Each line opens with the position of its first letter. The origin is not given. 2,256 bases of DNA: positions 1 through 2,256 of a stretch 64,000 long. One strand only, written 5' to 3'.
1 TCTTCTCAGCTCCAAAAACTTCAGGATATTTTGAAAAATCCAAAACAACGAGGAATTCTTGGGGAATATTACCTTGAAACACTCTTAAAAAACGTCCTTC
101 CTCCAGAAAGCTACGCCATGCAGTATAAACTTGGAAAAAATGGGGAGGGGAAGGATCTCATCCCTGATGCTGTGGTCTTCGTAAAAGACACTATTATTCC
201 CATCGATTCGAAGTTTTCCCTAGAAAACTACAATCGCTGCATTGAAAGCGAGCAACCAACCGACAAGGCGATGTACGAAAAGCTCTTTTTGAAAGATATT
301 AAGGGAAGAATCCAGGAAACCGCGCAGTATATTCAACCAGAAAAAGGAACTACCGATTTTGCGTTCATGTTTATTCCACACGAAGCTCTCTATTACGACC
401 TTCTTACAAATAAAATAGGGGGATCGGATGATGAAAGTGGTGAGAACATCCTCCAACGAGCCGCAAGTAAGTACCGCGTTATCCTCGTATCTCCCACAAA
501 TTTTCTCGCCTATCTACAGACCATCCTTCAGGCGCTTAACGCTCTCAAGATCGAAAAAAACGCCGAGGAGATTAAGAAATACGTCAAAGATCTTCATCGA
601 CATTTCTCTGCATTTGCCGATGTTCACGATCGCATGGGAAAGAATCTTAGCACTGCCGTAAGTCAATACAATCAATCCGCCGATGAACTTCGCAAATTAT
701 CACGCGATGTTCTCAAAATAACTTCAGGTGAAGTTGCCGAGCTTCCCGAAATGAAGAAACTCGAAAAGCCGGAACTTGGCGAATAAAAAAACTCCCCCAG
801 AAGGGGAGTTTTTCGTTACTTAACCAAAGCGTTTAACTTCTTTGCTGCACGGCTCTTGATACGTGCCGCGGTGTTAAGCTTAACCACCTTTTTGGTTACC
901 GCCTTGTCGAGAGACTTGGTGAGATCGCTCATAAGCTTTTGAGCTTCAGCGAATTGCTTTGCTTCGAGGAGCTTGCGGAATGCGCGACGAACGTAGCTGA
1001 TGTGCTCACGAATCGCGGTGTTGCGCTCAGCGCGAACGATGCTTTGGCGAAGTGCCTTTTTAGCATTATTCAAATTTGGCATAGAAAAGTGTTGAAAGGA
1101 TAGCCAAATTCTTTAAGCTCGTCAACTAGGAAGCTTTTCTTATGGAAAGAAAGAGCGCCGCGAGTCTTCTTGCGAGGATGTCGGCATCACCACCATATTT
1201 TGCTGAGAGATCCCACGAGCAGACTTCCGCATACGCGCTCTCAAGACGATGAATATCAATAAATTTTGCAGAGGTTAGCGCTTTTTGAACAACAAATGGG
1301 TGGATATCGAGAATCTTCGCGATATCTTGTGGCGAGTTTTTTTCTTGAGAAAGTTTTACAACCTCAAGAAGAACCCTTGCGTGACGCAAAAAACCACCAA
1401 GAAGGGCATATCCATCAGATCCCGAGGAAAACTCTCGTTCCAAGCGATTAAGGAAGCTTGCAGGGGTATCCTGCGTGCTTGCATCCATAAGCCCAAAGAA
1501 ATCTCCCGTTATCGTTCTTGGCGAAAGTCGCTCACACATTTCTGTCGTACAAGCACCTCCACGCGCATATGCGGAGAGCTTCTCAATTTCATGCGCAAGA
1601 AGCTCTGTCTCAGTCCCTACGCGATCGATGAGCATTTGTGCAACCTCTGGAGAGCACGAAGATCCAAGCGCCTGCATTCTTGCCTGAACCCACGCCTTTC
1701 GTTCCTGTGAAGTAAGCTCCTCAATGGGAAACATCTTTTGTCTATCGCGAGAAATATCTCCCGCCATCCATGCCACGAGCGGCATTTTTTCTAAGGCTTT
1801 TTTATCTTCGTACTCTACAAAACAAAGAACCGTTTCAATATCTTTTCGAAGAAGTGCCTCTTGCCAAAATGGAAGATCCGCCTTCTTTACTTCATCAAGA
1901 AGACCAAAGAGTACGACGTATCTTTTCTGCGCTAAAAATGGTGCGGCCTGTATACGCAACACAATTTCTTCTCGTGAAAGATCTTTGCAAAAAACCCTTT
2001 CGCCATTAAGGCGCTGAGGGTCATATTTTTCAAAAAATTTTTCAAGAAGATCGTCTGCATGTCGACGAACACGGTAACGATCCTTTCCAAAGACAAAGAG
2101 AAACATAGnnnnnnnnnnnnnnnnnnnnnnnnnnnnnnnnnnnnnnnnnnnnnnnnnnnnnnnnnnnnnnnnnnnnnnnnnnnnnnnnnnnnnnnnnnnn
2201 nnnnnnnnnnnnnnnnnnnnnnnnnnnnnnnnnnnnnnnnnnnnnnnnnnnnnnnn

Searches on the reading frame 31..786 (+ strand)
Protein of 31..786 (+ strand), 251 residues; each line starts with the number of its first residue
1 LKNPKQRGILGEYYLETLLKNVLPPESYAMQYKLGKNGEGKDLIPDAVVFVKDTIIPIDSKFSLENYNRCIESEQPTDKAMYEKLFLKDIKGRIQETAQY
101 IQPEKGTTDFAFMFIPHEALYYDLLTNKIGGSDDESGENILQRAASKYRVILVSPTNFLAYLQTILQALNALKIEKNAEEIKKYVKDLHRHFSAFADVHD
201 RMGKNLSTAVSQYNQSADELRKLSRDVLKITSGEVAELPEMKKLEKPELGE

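Call 47: search_protein_families(library=pfam, max_evalue=0.001, proteins=[window:31-786:+])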
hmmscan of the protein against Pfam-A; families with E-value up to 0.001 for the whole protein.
window:31-786:+ (251 aa): 1 family
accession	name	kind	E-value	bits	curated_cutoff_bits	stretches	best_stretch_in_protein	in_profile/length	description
PF02646.22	RmuC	-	1.5e-47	162.6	26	1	1-230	60-281/291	RmuC family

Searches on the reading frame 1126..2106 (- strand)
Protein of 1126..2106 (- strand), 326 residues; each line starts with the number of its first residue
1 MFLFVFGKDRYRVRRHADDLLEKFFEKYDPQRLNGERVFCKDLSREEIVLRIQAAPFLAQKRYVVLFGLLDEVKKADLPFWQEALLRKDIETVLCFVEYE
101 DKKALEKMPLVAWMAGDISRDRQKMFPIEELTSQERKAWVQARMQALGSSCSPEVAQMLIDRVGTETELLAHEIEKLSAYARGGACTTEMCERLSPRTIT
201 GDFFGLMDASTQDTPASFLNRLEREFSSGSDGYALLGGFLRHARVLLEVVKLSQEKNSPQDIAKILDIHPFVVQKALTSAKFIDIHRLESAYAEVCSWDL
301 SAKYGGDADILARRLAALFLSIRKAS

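Call 21: find_encoding_contigs(protein=window:1126-2106:-, flank=10000, max_places=2)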
Protein window:1126-2106:- (326 aa): 1 contig read that carries it; 1 place shown.
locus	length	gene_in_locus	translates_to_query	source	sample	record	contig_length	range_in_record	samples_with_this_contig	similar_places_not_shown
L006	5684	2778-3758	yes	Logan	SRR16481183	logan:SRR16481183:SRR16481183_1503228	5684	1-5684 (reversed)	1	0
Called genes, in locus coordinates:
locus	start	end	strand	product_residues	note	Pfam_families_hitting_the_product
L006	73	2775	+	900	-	PF02739:5_3_exonuc_N, PF01367:5_3_exonuc, PF00476:DNA_pol_A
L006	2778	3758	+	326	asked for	PF21694:DNA_pol3_delta_C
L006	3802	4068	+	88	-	PF01649:Ribosomal_S20p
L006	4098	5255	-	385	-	PF02646:RmuC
